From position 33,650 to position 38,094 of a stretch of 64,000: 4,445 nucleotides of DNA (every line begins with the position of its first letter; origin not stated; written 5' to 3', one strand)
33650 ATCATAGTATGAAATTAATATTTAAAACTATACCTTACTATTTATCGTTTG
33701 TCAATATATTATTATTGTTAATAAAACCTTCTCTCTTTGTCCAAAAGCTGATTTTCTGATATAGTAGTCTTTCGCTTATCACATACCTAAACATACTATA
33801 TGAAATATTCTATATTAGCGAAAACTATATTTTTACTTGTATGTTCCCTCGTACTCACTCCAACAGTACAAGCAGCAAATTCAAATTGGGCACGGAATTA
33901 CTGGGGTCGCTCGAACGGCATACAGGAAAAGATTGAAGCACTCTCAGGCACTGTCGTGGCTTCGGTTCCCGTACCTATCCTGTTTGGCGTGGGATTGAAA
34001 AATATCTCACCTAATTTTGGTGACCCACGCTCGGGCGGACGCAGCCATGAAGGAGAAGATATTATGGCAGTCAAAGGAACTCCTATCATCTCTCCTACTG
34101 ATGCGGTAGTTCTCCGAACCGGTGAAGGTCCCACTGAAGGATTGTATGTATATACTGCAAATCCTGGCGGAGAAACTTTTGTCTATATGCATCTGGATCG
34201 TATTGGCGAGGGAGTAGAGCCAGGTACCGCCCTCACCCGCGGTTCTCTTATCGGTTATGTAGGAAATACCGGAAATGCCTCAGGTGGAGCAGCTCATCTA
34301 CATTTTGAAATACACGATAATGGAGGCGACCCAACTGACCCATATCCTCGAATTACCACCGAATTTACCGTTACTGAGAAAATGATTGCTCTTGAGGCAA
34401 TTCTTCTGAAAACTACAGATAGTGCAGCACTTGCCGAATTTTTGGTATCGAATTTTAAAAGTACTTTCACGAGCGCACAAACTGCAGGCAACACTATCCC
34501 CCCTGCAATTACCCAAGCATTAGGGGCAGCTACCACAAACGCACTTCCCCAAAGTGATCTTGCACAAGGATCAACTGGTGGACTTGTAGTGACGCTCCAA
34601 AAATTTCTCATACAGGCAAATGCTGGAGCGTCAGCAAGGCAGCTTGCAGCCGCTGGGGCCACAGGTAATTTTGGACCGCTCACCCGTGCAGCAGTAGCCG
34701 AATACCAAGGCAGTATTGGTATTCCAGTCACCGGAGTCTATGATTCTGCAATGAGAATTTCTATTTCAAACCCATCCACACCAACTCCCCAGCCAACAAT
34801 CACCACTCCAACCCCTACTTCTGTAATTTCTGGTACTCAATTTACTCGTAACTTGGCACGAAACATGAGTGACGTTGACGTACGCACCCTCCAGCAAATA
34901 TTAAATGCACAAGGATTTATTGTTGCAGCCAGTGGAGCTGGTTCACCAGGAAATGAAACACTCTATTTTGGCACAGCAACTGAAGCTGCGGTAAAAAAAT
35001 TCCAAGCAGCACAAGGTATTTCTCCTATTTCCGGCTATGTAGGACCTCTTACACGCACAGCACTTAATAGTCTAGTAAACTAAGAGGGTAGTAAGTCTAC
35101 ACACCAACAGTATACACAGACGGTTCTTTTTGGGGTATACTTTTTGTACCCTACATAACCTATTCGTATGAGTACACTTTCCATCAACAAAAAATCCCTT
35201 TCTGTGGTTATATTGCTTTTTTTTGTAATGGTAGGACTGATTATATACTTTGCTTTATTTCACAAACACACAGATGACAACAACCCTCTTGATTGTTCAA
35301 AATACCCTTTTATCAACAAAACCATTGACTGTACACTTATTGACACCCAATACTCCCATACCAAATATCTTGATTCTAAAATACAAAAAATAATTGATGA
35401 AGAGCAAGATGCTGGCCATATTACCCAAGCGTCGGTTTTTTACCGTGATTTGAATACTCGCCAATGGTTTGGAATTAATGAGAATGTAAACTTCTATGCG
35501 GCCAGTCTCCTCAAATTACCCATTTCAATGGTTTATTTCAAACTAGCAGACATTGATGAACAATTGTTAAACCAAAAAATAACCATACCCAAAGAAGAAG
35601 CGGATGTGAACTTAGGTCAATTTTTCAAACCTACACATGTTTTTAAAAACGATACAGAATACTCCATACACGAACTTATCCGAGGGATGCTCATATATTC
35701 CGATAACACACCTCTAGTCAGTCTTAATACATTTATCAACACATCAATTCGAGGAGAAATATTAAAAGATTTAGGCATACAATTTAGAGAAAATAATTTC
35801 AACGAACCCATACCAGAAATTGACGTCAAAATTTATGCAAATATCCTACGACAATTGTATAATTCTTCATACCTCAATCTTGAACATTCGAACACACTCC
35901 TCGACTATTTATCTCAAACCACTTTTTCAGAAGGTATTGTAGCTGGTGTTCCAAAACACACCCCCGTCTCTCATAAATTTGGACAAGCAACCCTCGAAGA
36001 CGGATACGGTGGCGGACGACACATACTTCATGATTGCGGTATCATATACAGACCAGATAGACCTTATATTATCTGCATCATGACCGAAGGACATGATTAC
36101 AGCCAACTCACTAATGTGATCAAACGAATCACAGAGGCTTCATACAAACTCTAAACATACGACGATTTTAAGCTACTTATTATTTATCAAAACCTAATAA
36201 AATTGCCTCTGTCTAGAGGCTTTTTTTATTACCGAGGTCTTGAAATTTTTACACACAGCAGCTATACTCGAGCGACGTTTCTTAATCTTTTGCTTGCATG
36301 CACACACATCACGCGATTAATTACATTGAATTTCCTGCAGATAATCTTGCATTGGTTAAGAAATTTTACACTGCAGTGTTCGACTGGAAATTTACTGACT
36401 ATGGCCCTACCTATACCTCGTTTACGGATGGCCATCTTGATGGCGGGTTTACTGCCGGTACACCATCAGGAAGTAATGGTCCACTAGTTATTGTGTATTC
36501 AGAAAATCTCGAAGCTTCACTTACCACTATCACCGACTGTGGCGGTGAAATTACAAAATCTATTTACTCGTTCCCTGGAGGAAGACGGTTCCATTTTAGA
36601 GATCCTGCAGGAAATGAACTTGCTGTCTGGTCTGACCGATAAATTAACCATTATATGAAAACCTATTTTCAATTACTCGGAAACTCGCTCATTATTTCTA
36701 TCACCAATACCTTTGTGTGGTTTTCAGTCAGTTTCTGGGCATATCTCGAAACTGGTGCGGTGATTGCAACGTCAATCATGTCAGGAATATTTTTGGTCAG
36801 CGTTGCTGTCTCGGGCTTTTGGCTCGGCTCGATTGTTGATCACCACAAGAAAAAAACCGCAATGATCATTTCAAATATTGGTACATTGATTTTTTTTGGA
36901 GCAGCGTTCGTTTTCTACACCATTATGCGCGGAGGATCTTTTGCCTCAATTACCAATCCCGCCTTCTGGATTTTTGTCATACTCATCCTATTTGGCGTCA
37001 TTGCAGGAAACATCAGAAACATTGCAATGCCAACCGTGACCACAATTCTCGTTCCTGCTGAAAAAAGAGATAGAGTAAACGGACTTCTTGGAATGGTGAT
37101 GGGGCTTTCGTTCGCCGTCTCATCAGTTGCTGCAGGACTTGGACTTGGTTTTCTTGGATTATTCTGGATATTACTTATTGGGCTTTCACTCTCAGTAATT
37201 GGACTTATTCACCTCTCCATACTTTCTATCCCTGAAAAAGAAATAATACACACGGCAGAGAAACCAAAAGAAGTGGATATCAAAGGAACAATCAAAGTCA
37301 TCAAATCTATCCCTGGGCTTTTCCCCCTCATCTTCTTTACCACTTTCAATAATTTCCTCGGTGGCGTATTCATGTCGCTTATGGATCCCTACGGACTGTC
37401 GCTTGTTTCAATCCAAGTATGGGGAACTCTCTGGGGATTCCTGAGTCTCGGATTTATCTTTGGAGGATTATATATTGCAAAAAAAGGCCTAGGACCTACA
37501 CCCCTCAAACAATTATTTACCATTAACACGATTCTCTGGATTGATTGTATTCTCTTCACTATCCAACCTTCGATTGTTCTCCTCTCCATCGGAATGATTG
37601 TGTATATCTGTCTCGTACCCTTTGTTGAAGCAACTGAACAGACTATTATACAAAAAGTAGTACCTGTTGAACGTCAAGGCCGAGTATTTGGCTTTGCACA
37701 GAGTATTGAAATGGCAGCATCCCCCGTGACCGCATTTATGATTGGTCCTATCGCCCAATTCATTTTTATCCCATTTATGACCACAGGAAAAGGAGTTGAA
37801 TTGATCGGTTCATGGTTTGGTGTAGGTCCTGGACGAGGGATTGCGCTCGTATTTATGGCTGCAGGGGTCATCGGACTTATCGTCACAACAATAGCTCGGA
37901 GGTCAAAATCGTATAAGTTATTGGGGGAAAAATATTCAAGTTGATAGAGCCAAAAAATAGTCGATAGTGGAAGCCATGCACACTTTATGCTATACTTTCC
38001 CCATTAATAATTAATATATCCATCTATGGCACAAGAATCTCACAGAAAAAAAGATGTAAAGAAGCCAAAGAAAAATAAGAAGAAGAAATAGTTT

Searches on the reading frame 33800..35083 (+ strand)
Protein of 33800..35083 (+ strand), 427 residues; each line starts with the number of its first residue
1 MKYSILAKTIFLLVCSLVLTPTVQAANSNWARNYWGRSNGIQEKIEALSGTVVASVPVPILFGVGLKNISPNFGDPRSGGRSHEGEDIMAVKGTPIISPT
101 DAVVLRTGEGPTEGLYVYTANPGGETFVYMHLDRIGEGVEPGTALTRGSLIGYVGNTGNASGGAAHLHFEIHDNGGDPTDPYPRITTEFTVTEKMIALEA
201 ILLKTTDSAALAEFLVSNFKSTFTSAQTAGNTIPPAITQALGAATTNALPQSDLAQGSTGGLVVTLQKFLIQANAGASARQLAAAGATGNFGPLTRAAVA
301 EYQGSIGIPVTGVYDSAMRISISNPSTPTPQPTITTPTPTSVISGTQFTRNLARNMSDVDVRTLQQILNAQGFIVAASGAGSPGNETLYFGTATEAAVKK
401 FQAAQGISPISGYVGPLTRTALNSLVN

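Call 76: search_protein_families(library=pfam, proteins=[window:33800-35083:+])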
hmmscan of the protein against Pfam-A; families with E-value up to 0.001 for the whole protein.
window:33800-35083:+ (427 aa): 2 families
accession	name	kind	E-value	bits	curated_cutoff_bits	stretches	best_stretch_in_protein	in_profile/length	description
PF01471.23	PG_binding_1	-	2.7e-24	85.6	23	2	359-422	3-57/57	Putative peptidoglycan binding domain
PF01551.29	Peptidase_M23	-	3.1e-19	69.4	28.7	1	82-181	2-96/96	Peptidase family M23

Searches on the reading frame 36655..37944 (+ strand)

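Call 76: search_protein_families(library=pfam, proteins=[window:36655-37944:+])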
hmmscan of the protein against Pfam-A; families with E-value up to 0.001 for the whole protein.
window:36655-37944:+ (429 aa): 1 family
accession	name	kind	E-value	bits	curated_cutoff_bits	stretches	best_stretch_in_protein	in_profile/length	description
PF07690.21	MFS_1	-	5.3e-22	78.6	33.4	1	11-356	5-343/347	Major Facilitator Superfamily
